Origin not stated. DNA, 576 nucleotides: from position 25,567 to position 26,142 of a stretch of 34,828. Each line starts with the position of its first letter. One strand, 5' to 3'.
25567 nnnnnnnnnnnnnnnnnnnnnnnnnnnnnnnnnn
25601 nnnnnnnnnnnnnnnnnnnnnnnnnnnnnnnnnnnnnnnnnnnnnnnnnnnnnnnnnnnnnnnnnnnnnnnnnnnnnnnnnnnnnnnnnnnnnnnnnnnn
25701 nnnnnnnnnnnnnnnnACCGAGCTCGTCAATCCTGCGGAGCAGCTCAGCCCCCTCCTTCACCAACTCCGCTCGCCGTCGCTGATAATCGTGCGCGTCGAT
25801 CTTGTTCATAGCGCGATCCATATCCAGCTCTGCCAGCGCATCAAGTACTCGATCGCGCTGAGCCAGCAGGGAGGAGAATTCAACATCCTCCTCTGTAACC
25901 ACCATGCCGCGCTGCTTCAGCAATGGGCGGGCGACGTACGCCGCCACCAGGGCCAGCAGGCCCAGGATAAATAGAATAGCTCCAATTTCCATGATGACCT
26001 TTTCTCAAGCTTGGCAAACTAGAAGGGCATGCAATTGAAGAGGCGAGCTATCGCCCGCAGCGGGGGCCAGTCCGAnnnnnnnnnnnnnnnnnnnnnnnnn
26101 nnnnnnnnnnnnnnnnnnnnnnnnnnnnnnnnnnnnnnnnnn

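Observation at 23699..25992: Two non-canonical genes inside the System I ccm operon share a CcmI-like motif: a Zn-ribbon membrane protein and a dihaem lipoprotein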

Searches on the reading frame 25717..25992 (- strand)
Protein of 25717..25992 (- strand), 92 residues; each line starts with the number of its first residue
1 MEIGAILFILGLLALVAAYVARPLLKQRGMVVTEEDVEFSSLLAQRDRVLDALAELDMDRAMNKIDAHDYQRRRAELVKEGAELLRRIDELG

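Call 15: find_homologous_proteins(query=A3, max_evalue=0.001)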
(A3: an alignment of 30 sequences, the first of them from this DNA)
Query A3 (30 sequences) (92 aa, profile of the alignment): 94 proteins with E <= 0.001 among 2283 candidates.
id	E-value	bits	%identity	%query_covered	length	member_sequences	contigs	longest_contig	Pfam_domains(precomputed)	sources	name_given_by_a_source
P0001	2.9e-25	106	100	100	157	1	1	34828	PF13240.12,PF13248.12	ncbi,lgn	ncbi:MAG: zinc ribbon domain-containing protein [Anaerolineales bacterium]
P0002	9.5e-25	104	93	100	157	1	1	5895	PF13240.12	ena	-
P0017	3.8e-24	102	52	99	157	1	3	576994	PF13240.12,PF13248.12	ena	-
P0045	7.1e-24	101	54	99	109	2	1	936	-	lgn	-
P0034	1.5e-23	100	53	99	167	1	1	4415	PF13248.12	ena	-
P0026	2.3e-23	100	55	99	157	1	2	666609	PF13240.12,PF13248.12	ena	-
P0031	2.3e-23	100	54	99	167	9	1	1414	-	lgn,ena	-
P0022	2.5e-23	100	55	99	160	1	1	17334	PF13240.12,PF13248.12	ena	-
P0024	4.8e-23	99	52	99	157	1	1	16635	PF13240.12,PF13248.12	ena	-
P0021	5.2e-23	99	52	99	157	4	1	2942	PF13240.12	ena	-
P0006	5.5e-23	98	74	83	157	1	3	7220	PF13240.12,PF13248.12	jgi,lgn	jgi:hypothetical protein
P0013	5.7e-23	98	63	99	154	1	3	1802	PF13240.12,PF12773.14,PF24463.2,PF13248.12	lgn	-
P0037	6.6e-23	98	50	98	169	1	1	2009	PF13240.12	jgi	jgi:rubrerythrin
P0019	6.7e-23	98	56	99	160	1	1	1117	PF13248.12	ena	-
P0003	8.4e-23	98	78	100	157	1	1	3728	PF13240.12,PF13248.12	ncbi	-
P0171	3.5e-20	89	25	82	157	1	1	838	PF05120.18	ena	-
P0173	2.4e-19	87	39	34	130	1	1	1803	PF05120.18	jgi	jgi:LPXTG-motif cell wall-anchored protein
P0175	3.5e-19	86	39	34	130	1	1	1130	PF05120.18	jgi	jgi:hypothetical protein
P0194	4.4e-17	80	28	59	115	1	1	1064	PF09851.15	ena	-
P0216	1.0e-13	69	42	34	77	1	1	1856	PF05120.18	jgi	jgi:hypothetical protein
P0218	6.7e-13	66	35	57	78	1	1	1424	PF05120.18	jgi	jgi:hypothetical protein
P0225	2.4e-9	55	39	34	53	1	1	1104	PF05120.18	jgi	jgi:hypothetical protein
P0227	5.0e-9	54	39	53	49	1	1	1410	PF05120.18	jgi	-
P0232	6.5e-5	41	27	87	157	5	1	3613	-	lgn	-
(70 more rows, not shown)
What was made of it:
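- Tried and rejected: I searched the 5.8-billion-protein collection with the module profile (call 15).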

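Call 22: search_protein_representatives(alignment_id=A3)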
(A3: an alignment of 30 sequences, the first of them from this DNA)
Query: 30 sequences, 92 profile positions. Proteins with E-value up to 0.001 (for the whole library): 6439; up to 1e-10: 1231; up to 1e-30: 0. The best 150 are listed.
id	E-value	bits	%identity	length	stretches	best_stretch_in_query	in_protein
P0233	2.0e-29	117.5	-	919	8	47-88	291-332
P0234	2.8e-25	104.1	-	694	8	42-86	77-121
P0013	1.8e-23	98.4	-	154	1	1-91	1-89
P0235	3.3e-23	97.6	-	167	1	1-91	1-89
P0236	4.9e-23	97.0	-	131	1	1-91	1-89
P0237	5.2e-23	96.9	-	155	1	2-92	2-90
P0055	1.8e-22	95.2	-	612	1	3-92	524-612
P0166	2.1e-22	95.0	-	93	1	2-88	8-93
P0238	2.3e-22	94.8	-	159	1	1-92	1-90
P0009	3.4e-22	94.3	-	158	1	1-92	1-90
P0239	4.7e-22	93.8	-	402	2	3-91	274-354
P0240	5.6e-22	93.6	-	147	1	1-91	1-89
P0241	7.5e-22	93.2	-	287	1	2-92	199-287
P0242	1.9e-21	91.9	-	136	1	1-91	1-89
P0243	2.5e-21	91.5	-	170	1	1-92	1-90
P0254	2.1e-20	88.5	-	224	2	8-92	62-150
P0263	4.5e-20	87.5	-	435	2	8-92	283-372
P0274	1.3e-19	86.0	-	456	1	2-86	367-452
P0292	9.0e-19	83.3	-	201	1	2-91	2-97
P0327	4.6e-18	81.1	-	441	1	2-91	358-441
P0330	5.7e-18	80.7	-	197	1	1-91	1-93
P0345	9.5e-18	80.0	-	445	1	2-84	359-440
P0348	1.0e-17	80.0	-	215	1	1-91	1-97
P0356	1.4e-17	79.5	-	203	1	1-92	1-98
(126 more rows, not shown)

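Call 26: search_protein_families(library=ncbifam, alignment_id=A3, max_evalue=0.01)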
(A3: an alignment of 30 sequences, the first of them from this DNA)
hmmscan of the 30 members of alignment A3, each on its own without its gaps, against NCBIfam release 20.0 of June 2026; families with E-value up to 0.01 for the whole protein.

A. member 1, seq(92 aa): 1 family
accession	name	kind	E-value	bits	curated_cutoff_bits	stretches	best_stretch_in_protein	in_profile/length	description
TIGR03142.1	cytochro_ccmI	equivalog_domain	0.00018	21.8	29.3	1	7-79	4-71/118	c-type cytochrome biogenesis protein CcmI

B. families by the number of members that match (of 30 scanned): 8 families
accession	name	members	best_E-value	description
TIGR03142.1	cytochro_ccmI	14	1.2e-05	c-type cytochrome biogenesis protein CcmI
NF040576.1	T2SS_GspM_XpsM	2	0.0025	type II secretion system protein GspM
NF038178.1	AlgP_Nterm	1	0.00038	AlgP family protein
NF038083.1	CU044_5270_fam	1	0.00095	CU044_5270 family protein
NF051874.1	PVV_CTERM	1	0.0011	PVV-CTERM domain-containing choice-of-anchor G protein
NF038356.1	actino_DLW39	1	0.0026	DLW-39 family protein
NF058582.1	Microco_LAVTG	1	0.0035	LAVTG motif-containing sortase-dependent surface protein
NF045779.1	gas_vesic_GvpG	1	0.0094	gas vesicle protein GvpG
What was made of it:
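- On CcmI/CycH (TIGR03142 plus TPR): Of 30 modules, 14 match at E <= 0.01 with a best E of 1.2e-5, and no E-value corresponds to a score at the cut-off (call 26).
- TIGR03142 is the top NCBIfam family for the module: 14 of 30 members at E <= 0.01, best 1.2e-5 (call 26).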

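Call 27: search_protein_families(library=pfam, alignment_id=A3, max_evalue=0.1)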
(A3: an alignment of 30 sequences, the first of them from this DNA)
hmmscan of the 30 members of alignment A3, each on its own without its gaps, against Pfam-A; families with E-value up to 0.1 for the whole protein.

A. member 1, seq(92 aa): 2 families
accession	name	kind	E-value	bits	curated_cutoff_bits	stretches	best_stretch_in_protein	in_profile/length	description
PF05120.17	GvpG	-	0.0032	18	30.6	1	47-79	31-63/67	Gas vesicle protein G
PF23975.1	DUF7301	-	0.011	16.3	27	1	45-65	44-64/65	Family of unknown function (DUF7301)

B. families by the number of members that match (of 30 scanned): 24 families
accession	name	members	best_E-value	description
PF05120.17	GvpG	24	1.5e-06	Gas vesicle protein G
PF18822.6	CdvA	6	0.0015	CdvA-like coiled-coil domain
PF23975.1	DUF7301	5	0.0042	Family of unknown function (DUF7301)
PF09851.14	SHOCT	4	0.00035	Short C-terminal domain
PF24255.1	DUF7456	3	0.022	Family of unknown function (DUF7456)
PF23933.1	DUF7269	2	0.0065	Family of unknown function (DUF7269)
PF21928.1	XLF_CC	2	0.0085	XLF protein coiled-coil region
PF17675.6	APG6_N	2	0.029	Apg6 coiled-coil region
PF20121.4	DUF6511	1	0.0011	Family of unknown function (DUF6511)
PF08044.16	DUF1707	1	0.0097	DUF1707 SHOCT-like domain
PF25764.1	KIF21A_4th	1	0.016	KIF21A-like domain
PF01077.27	NIR_SIR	1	0.021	Nitrite and sulphite reductase 4Fe-4S domain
PF25078.1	DUF7801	1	0.024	Domain of unknown function (DUF7801)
PF06384.16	ICAT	1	0.029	Beta-catenin-interacting protein ICAT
PF11271.13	PorA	1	0.036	Porin PorA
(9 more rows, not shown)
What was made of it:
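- On SHOCT (PF09851) / GvpG (PF05120) hairpin class: GvpG matches 24 of 30 modules (best E 1.5e-6) and SHOCT matches 4 of 30 (best 3.5e-4) (call 27).
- It also matches SHOCT (call 27).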

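Call 52: find_encoding_contigs(protein=P0239, flank=8000, max_places=3)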
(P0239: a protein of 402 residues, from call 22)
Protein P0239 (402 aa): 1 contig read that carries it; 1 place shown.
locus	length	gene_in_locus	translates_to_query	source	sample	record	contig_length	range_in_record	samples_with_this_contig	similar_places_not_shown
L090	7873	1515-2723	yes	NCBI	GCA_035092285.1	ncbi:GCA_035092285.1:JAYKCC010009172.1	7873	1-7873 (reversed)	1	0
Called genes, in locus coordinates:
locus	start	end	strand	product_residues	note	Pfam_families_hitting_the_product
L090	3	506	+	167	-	?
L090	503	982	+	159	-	PF03918:CcmH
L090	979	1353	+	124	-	-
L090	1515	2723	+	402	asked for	-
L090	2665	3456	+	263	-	PF00005:ABC_tran, PF13304:AAA_21 (faint)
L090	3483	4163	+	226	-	PF01061:ABC2_membrane, PF03379:CcmB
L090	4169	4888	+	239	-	PF01578:Cytochrom_C_asm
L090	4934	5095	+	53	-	-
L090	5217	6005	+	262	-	PF22435:MRM3-like_sub_bind, PF08032:SpoU_sub_bind, PF00588:SpoU_methylase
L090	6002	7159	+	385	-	PF02515:CoA_transf_3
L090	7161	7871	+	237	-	?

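Call 57: list_cluster_members(proteins=[P0239, P0232, P0254, P0263, P0233])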
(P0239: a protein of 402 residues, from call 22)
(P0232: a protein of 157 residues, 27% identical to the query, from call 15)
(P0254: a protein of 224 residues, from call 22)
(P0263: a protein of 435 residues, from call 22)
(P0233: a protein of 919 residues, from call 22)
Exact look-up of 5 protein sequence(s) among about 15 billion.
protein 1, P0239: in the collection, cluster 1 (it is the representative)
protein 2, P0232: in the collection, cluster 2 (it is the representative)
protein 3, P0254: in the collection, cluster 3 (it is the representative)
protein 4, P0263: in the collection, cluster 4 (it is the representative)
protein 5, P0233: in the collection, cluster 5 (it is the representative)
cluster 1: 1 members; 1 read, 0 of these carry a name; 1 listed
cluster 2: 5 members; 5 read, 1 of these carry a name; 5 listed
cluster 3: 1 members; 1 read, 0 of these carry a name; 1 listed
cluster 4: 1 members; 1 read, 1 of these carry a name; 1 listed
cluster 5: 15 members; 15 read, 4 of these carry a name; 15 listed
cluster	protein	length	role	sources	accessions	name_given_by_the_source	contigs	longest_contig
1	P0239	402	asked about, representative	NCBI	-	-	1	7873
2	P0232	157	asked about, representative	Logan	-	-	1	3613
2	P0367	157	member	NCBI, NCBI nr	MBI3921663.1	MAG: zinc ribbon domain-containing protein [Armatimonadetes bacterium] | zinc ribbon domain-containing protein [Armatimonadota bacterium]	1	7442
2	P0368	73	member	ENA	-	-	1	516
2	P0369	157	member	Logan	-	-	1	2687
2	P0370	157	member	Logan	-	-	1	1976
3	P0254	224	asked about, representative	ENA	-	-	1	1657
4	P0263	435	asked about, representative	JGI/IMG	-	hypothetical protein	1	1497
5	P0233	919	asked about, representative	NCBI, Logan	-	-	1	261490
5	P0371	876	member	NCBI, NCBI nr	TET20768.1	glycosyltransferase [Candidatus Bathyarchaeota archaeon] | MAG: glycosyltransferase [Candidatus Bathyarchaeota archaeon]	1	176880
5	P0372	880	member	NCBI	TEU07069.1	glycosyltransferase, partial [Candidatus Bathyarchaeota archaeon]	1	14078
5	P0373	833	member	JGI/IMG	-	cellulose synthase/poly-beta-1,6-N-acetylglucosamine synthase-like glycosyltransferase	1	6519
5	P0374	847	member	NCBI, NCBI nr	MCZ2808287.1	MAG: glycosyltransferase, partial [Candidatus Bathyarchaeota archaeon] | glycosyltransferase [Candidatus Bathyarchaeota archaeon]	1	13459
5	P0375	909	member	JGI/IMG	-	-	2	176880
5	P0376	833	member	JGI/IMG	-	-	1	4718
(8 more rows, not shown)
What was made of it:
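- A sequence in the same 90% cluster as the L091 protein is labelled Armatimonadota by NCBI (call 57).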

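Call 58: find_encoding_contigs(protein=P0232, flank=8000, max_places=3)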
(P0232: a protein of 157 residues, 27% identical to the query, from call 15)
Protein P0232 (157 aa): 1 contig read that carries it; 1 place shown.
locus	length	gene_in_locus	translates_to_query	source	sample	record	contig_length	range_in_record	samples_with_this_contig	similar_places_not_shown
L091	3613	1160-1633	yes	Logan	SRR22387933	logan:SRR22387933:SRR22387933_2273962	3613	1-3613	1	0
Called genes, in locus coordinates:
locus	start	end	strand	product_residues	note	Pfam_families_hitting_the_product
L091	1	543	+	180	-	?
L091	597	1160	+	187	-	PF03918:CcmH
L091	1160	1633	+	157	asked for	-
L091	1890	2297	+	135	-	PF01258:zf-dskA_traR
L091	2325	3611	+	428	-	PF09992:NAGPA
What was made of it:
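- On CcmI/CycH (TIGR03142 plus TPR): A small-subunit homolog lies directly after ccmH in L090 and L091 (calls 52 and 58).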

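Call 65: find_encoding_contigs(protein=P0327, flank=8000, max_places=2)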
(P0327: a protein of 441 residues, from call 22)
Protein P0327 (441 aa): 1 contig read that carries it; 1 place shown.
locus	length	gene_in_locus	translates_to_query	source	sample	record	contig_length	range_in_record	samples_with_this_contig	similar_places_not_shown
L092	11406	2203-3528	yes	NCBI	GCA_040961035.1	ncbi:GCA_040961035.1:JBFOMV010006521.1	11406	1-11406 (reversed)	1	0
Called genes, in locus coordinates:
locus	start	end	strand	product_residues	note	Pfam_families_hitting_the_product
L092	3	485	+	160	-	?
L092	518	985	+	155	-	PF03918:CcmH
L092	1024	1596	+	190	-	PF00578:AhpC-TSA, PF08534:Redoxin, PF00085:Thioredoxin, PF13098:Thioredoxin_2 (weak), PF13905:Thioredoxin_8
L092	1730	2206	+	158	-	PF13240:Zn_Ribbon_1 (weak)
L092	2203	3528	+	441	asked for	-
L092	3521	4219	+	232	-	PF13191:AAA_16 (weak), PF00005:ABC_tran, PF13304:AAA_21 (weak)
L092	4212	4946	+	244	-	PF03379:CcmB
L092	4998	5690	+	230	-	PF01578:Cytochrom_C_asm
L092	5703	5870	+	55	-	-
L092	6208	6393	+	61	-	-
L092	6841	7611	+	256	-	PF00005:ABC_tran, PF13304:AAA_21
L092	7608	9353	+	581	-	PF16949:ABC_tran_2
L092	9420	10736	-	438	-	PF01266:DAO (weak), PF01494:FAD_binding_3 (faint), PF03486:HI0933_like (faint), PF07992:Pyr_redox_2, PF13450:NAD_binding_8 (faint), PF00070:Pyr_redox, PF22366:NDH2_C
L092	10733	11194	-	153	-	PF01814:Hemerythrin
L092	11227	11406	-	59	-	?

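Call 66: find_encoding_contigs(protein=P0345, flank=8000, max_places=2)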
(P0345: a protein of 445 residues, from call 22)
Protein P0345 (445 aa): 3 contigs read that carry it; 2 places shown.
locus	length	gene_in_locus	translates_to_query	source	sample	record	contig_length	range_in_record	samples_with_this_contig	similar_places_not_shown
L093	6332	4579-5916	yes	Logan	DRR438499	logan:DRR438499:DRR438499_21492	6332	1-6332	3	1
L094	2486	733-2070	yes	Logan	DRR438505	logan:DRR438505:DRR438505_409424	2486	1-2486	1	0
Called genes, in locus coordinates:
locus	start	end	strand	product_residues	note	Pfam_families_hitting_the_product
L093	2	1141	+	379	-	?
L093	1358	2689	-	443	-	PF04389:Peptidase_M28, PF01546:Peptidase_M20 (weak)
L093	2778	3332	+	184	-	PF03918:CcmH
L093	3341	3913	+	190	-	PF00578:AhpC-TSA, PF08534:Redoxin, PF00085:Thioredoxin, PF13905:Thioredoxin_8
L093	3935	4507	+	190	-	PF13240:Zn_Ribbon_1, PF13248:Zn_ribbon_3 (weak)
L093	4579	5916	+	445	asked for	-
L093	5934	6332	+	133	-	?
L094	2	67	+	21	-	?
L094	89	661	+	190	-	PF13240:Zn_Ribbon_1, PF13248:Zn_ribbon_3 (weak)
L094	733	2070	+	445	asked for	-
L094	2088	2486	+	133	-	?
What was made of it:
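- Haem-free orthologs keep exactly the same operon slot (calls 52, 65 and 66). Haem-free orthologs in otherwise identical operons show the haems are not required for the conserved role (calls 52, 65 and 66).
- Tried and rejected: Calls 52, 65 and 66 reject it.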

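Call 72: search_protein_families(library=pfam, proteins=[P0327, P0239, P0274, P0345], max_evalue=1)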
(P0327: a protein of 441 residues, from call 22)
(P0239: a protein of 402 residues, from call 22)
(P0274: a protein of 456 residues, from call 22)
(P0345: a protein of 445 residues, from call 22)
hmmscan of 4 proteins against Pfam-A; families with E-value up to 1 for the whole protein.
P0327 (441 aa): 4 families
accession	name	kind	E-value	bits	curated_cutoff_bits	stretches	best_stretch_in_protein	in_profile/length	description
PF23933.1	DUF7269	-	0.0019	18.7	29.1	1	340-430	7-95/162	Family of unknown function (DUF7269)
PF13620.12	CarboxypepD_reg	-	0.011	16.5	32.3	1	89-143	1-48/82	Carboxypeptidase regulatory-like domain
PF17210.9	SdrD_B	-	0.1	13.2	29.7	1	105-140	25-57/112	SdrD B-like domain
PF14316.11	DUF4381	-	0.22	12.3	27.2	1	360-434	23-81/145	Domain of unknown function (DUF4381)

P0239 (402 aa): 5 families
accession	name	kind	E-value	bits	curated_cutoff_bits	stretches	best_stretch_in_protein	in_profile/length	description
PF05120.17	GvpG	-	0.00076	20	30.6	1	360-389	35-64/67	Gas vesicle protein G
PF09851.14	SHOCT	-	0.0021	18.2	27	1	361-383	2-24/28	Short C-terminal domain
PF06464.16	DMAP_binding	-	0.023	16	27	0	316-342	11-37/111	DMAP1-binding Domain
PF13715.12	CarbopepD_reg_2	-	0.066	13.7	32.2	1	17-68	1-47/88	CarboxypepD_reg-like domain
PF21220.3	RecQ-1-like_HTH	-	0.096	13.3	27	1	348-364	6-22/51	RecQ-1-like, helix-turn-helix domain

P0274 (456 aa): 3 families
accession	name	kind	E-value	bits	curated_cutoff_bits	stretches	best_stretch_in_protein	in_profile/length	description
PF05120.17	GvpG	-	0.00083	19.9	30.6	1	411-450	27-66/67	Gas vesicle protein G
PF24255.1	DUF7456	-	0.05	13.6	27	1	414-429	26-41/54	Family of unknown function (DUF7456)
PF18926.5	DUF5676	-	0.83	11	27.6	1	305-330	25-50/82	2TM family of unknown function (DUF5676)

P0345 (445 aa): 3 families
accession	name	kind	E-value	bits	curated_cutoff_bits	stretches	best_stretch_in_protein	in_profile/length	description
PF05120.17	GvpG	-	0.006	17.2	30.6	1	396-440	22-66/67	Gas vesicle protein G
PF13620.12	CarboxypepD_reg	-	0.017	15.9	32.3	1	81-133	2-48/82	Carboxypeptidase regulatory-like domain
PF06193.16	Orthopox_A5L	-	0.11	12.4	25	1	27-135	147-254/273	Orthopoxvirus A5L protein-like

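Call 73: search_solved_structures(query=A5, max_evalue=1)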
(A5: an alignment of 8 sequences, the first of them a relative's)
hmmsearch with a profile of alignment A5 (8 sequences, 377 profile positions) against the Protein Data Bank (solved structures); distinct sequences matched with E-value up to 1: 1.
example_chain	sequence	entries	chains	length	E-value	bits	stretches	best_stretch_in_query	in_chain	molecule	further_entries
2lx0_A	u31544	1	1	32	0.48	12.7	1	288-313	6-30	Membrane fusion protein p14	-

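Call 79: list_cluster_members(proteins=[L090:4169-4888:+, L090:3483-4163:+, L092:4998-5690:+, L092:1730-2206:+, L091:597-1160:+, L093:2778-3332:+])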
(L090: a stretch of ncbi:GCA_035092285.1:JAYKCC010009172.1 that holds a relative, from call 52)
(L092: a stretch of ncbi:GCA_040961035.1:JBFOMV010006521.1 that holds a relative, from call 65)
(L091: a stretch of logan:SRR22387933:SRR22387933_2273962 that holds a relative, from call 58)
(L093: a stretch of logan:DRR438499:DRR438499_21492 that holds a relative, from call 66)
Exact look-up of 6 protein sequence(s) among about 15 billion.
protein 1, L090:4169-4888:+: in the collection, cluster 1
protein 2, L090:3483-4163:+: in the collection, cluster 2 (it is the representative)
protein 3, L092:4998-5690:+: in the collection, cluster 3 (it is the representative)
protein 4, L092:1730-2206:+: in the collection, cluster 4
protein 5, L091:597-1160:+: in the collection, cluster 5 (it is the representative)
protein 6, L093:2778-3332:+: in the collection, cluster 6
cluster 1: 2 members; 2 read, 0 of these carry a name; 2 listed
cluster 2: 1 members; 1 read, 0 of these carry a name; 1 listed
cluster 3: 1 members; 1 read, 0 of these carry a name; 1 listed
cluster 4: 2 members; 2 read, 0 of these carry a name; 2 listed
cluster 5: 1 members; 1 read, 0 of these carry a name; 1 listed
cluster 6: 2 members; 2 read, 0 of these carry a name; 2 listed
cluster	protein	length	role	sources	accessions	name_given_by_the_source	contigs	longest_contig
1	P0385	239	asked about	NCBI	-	-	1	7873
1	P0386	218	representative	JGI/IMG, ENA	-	-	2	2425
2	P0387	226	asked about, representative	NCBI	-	-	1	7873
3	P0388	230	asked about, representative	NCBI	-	-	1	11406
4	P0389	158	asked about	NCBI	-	-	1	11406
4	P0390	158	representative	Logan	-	-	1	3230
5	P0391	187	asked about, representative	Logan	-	-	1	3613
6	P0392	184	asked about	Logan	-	-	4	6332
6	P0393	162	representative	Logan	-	-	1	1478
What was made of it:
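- Tried and rejected: Cluster look-ups gave no organism names for the haem-free loci L090, L092 and L093 (call 79), so their taxonomy is unknown.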

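Call 88: search_protein_families(library=ncbifam, proteins=[P0232, L090:979-1353:+, L092:1730-2206:+, L093:3935-4507:+, P0292, P0348, P0356, P0330], max_evalue=0.01)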
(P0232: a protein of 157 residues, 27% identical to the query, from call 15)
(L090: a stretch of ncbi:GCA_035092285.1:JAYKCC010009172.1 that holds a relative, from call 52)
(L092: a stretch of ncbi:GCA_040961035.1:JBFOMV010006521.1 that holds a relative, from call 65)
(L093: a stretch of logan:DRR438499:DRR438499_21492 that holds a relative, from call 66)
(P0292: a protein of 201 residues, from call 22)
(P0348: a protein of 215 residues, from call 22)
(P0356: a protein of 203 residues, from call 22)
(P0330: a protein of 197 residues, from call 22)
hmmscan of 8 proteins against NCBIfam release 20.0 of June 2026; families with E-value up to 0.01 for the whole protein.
P0232 (157 aa): 0 families

L090:979-1353:+ (124 aa): 2 families
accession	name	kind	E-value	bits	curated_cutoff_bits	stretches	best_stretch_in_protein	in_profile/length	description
TIGR03142.1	cytochro_ccmI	equivalog_domain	0.00026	21.2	29.3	1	4-93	4-86/118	c-type cytochrome biogenesis protein CcmI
NF040576.1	T2SS_GspM_XpsM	equivalog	0.007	16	60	1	3-113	5-123/180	type II secretion system protein GspM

L092:1730-2206:+ (158 aa): 0 families

L093:3935-4507:+ (190 aa): 0 families

P0292 (201 aa): 2 families
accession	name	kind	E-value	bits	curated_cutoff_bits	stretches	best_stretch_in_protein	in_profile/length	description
TIGR03142.1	cytochro_ccmI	equivalog_domain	0.0042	17.4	29.3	1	8-87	4-71/118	c-type cytochrome biogenesis protein CcmI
NF002572.0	PRK02224.1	equivalog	0.0076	14.6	1087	0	82-193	357-468/888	DNA double-strand break repair ATPase Rad50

P0348 (215 aa): 0 families

P0356 (203 aa): 2 families
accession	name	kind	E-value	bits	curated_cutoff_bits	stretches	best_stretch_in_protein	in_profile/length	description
NF045510.1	4Cys_prefix_kin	domain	0.004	17.4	24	0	191-202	15-26/26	4-Cys prefix domain-containing protein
NF049953.1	ribbon_DG_selen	exception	0.0043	17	130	1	174-202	143-171/172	zinc ribbon-containing (seleno)protein DG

P0330 (197 aa): 0 families
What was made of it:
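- On CcmI/CycH (TIGR03142 plus TPR): Matches among more distant small-subunit homologs are patchy, 2 of 8 (call 88).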
